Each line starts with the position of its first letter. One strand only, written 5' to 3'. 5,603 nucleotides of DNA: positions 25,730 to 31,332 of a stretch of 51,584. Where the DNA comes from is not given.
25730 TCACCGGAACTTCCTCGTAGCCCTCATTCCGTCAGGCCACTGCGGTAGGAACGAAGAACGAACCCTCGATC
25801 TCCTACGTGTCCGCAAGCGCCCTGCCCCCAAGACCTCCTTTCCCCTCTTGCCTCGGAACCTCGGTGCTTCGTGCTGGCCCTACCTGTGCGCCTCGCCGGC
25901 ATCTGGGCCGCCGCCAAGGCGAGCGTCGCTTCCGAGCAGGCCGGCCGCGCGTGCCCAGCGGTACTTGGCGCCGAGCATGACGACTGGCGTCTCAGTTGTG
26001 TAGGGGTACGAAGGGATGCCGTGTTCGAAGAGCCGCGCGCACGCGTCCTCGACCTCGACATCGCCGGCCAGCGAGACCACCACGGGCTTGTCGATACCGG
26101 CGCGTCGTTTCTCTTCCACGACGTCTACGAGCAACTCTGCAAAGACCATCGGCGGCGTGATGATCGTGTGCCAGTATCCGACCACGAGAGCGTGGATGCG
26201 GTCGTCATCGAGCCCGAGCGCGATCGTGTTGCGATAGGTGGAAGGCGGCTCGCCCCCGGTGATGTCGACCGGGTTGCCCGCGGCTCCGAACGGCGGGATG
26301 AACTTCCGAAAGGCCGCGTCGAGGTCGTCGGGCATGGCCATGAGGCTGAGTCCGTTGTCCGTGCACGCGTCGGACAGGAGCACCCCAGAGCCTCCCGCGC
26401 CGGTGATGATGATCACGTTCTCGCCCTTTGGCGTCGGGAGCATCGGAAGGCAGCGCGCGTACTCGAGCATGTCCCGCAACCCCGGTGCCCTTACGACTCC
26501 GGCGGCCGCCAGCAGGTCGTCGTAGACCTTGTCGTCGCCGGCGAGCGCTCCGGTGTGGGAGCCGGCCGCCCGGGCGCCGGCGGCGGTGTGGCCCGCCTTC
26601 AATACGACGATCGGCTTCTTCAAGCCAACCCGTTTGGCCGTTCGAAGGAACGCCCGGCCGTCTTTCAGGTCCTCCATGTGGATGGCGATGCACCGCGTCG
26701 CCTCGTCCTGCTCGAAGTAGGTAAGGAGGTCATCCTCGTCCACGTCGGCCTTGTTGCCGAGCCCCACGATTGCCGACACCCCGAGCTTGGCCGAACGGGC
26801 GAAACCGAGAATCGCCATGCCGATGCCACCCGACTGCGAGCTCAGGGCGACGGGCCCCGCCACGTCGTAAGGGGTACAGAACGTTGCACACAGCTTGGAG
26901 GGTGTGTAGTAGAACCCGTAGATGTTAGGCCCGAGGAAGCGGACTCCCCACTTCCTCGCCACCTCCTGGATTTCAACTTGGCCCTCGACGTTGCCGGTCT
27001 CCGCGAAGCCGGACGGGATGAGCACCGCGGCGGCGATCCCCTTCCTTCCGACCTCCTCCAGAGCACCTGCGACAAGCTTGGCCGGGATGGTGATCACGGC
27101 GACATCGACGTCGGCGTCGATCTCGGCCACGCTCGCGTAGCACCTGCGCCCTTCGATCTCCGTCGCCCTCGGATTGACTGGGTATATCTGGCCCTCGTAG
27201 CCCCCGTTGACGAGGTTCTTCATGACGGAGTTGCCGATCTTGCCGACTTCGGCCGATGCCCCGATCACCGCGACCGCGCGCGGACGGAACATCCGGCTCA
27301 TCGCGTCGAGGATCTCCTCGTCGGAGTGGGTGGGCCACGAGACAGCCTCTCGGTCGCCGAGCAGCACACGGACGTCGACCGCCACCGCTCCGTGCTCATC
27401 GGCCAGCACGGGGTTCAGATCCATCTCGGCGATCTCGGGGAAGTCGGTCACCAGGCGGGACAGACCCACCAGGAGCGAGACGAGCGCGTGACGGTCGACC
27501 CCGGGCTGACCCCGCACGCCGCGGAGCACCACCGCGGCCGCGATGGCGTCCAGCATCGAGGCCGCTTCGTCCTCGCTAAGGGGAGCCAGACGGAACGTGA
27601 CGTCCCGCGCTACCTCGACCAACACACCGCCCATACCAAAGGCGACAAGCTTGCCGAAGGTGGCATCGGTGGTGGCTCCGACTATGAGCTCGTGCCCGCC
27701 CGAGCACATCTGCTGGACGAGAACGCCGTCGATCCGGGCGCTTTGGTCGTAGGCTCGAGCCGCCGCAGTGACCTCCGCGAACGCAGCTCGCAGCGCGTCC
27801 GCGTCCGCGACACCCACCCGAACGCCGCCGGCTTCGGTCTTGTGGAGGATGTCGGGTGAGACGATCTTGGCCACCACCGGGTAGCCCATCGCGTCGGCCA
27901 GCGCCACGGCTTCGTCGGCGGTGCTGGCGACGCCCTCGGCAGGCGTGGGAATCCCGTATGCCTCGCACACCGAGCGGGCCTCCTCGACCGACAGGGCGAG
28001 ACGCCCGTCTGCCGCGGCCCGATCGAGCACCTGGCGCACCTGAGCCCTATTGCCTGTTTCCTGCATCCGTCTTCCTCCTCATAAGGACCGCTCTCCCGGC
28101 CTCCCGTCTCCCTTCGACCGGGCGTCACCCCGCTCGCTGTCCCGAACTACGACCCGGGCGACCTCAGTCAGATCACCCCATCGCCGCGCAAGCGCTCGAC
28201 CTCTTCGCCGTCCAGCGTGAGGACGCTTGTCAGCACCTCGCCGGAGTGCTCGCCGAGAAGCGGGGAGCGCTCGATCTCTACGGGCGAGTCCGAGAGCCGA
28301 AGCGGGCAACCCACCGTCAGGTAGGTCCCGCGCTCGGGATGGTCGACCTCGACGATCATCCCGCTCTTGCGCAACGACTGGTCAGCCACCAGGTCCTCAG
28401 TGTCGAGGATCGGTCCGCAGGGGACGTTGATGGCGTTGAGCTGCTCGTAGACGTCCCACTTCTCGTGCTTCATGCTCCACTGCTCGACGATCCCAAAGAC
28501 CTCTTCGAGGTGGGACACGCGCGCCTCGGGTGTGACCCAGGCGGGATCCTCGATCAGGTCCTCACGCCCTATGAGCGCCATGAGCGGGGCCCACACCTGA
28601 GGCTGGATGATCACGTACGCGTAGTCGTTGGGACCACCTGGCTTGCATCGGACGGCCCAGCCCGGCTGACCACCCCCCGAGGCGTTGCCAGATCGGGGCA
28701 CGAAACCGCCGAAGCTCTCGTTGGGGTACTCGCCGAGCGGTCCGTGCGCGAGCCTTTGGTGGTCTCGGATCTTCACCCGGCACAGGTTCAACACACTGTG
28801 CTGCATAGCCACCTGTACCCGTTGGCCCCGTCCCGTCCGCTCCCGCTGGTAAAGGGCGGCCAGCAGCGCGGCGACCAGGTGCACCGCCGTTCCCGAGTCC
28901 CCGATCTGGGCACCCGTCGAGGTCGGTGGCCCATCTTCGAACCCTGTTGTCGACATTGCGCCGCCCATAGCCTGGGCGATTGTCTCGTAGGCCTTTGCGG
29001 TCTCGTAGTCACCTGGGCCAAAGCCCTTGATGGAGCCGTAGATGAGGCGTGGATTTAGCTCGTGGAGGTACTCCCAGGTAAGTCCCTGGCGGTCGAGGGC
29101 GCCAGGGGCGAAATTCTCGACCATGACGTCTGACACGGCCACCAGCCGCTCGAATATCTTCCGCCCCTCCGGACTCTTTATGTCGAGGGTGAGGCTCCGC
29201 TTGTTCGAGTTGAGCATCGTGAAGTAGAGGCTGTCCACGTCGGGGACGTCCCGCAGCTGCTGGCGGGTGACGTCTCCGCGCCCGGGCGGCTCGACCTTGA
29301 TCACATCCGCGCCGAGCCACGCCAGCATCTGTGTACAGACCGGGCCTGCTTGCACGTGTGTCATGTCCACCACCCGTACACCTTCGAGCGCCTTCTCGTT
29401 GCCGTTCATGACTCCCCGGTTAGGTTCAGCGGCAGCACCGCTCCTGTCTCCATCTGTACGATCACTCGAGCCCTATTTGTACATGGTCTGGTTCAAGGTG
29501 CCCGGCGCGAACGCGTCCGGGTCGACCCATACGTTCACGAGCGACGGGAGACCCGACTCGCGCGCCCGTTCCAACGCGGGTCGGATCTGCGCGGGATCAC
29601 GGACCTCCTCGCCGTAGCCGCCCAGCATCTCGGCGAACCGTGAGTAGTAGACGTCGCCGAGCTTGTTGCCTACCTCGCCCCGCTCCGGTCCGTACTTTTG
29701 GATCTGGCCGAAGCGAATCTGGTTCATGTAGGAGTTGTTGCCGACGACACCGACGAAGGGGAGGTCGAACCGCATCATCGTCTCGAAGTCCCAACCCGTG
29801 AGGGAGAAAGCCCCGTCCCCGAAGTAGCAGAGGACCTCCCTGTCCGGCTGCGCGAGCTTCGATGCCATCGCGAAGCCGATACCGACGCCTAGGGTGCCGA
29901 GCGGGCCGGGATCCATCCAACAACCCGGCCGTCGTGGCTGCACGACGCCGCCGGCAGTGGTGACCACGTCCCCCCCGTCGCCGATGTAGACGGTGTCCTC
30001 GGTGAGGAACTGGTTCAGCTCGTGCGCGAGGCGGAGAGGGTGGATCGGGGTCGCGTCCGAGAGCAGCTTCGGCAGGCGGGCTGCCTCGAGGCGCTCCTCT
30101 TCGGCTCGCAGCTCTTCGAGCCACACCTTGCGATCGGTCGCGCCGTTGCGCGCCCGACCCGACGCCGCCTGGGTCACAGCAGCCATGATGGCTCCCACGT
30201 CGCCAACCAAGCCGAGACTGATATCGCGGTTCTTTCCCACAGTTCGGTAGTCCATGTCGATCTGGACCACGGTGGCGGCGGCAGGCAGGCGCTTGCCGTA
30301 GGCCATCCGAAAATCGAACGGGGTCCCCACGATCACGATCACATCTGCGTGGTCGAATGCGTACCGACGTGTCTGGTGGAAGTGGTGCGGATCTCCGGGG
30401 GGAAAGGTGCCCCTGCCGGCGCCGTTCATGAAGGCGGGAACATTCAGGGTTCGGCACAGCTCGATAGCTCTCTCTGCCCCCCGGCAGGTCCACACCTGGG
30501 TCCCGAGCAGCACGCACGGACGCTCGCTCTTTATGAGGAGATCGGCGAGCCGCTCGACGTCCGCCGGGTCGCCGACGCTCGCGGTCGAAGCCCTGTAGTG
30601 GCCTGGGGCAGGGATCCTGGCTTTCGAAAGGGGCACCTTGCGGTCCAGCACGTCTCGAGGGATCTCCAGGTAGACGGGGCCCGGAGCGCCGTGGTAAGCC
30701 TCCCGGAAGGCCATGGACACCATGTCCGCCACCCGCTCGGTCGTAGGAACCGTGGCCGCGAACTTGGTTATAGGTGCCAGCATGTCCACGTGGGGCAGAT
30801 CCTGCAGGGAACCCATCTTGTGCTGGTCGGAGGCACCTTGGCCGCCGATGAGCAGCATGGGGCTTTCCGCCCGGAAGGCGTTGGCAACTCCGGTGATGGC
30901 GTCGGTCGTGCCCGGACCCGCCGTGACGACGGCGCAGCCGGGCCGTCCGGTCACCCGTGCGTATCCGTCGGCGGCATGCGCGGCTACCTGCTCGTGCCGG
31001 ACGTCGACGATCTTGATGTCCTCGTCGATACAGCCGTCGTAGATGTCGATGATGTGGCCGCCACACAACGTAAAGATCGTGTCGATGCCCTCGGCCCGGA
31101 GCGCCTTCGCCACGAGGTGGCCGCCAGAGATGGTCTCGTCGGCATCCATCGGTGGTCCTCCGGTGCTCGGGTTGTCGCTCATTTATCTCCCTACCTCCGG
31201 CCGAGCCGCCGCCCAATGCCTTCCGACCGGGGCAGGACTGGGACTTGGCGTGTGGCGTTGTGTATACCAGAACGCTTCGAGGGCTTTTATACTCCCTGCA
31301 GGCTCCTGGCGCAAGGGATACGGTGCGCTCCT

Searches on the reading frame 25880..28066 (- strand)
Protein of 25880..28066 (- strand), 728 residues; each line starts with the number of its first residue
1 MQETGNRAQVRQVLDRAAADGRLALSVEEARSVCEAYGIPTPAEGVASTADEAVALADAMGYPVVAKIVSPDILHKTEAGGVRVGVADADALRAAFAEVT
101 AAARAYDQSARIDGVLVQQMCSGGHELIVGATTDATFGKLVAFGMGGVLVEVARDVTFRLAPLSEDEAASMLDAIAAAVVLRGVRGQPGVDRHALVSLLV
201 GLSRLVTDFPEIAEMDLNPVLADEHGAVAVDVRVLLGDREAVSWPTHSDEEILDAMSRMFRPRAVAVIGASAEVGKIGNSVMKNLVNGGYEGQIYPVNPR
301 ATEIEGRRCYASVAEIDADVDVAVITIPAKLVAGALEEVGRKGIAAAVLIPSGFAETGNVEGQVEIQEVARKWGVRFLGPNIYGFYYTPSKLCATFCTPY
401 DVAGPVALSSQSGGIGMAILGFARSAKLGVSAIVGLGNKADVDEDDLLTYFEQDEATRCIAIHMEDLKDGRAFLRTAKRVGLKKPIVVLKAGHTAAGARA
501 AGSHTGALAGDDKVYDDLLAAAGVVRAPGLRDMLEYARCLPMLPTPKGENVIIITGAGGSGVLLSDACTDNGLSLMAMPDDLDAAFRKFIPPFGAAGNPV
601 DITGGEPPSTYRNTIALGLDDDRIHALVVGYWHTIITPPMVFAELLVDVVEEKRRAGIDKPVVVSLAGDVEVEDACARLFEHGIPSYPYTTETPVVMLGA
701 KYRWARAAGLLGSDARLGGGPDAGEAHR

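Call 79: search_protein_families(library=pfam, proteins=[window:25880-28066:-], max_evalue=0.001)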
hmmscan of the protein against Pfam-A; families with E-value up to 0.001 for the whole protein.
window:25880-28066:- (728 aa): 6 families
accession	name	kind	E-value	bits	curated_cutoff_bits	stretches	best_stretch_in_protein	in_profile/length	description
PF19045.5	Ligase_CoA_2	-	4.5e-90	300.3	23.7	1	551-711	1-161/162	Ligase-CoA domain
PF13549.11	ATP-grasp_5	-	1.8e-82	276.5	27.6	1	17-235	2-220/221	ATP-grasp domain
PF13607.11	Succ_CoA_lig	-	3e-49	166.8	27.4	1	403-540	1-138/138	Succinyl-CoA ligase like flavodoxin domain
PF13380.12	CoA_binding_2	-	1.1e-22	81.1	22.8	1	263-385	1-113/116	CoA binding domain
PF02629.25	CoA_binding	-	3.3e-15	57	22.3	1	262-352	3-96/97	CoA binding domain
PF08442.15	ATP-grasp_2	-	0.0002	21.4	29.5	1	29-153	6-136/202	ATP-grasp domain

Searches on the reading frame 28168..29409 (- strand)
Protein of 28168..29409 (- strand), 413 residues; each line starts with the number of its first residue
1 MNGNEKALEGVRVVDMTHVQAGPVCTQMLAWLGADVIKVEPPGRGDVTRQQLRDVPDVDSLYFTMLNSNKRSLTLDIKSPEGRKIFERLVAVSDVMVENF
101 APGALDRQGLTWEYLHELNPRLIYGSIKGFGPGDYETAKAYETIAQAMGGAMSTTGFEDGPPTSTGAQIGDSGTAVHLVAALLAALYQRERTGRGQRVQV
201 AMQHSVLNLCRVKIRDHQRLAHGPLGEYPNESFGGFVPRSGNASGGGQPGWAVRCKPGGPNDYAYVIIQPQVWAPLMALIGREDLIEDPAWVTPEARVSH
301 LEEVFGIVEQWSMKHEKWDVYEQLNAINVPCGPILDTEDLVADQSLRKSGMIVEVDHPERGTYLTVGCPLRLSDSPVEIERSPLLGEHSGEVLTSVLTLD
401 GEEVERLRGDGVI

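Call 79: search_protein_families(library=pfam, proteins=[window:28168-29409:-], max_evalue=0.001)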
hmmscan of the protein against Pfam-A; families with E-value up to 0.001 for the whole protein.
window:28168-29409:- (413 aa): 1 family
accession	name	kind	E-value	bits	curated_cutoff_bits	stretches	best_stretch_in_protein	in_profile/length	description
PF02515.22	CoA_transf_3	-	9.3e-106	354.5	23.3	1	8-389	1-366/366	CoA-transferase family III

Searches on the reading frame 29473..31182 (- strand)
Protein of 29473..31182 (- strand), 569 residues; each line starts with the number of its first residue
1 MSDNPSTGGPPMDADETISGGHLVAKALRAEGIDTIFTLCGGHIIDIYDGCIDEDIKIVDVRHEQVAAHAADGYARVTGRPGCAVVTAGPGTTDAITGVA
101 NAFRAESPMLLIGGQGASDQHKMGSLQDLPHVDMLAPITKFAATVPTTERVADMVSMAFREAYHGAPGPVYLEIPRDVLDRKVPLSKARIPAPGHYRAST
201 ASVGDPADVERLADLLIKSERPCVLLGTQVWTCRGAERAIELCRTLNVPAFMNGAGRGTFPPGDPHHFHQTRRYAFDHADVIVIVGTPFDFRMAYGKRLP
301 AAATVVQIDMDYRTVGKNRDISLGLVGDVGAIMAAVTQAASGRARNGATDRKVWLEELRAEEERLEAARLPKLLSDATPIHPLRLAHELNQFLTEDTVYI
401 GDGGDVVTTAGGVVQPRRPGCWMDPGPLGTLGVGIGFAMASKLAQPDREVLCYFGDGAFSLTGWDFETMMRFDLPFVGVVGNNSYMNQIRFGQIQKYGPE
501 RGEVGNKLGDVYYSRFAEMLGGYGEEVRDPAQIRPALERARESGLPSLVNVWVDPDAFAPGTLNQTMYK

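Call 79: search_protein_families(library=pfam, proteins=[window:29473-31182:-], max_evalue=0.001)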
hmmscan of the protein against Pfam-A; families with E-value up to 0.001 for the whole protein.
window:29473-31182:- (569 aa): 3 families
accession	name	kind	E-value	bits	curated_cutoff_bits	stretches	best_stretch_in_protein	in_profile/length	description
PF02776.23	TPP_enzyme_N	-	2.4e-38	131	26.8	1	19-128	2-113/119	Thiamine pyrophosphate enzyme, N-terminal TPP binding domain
PF02775.26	TPP_enzyme_C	-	7e-28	97.8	21.9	1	403-551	2-151/151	Thiamine pyrophosphate enzyme, C-terminal TPP binding domain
PF00205.28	TPP_enzyme_M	-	8.7e-25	87.5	30.4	1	209-335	1-136/137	Thiamine pyrophosphate enzyme, central domain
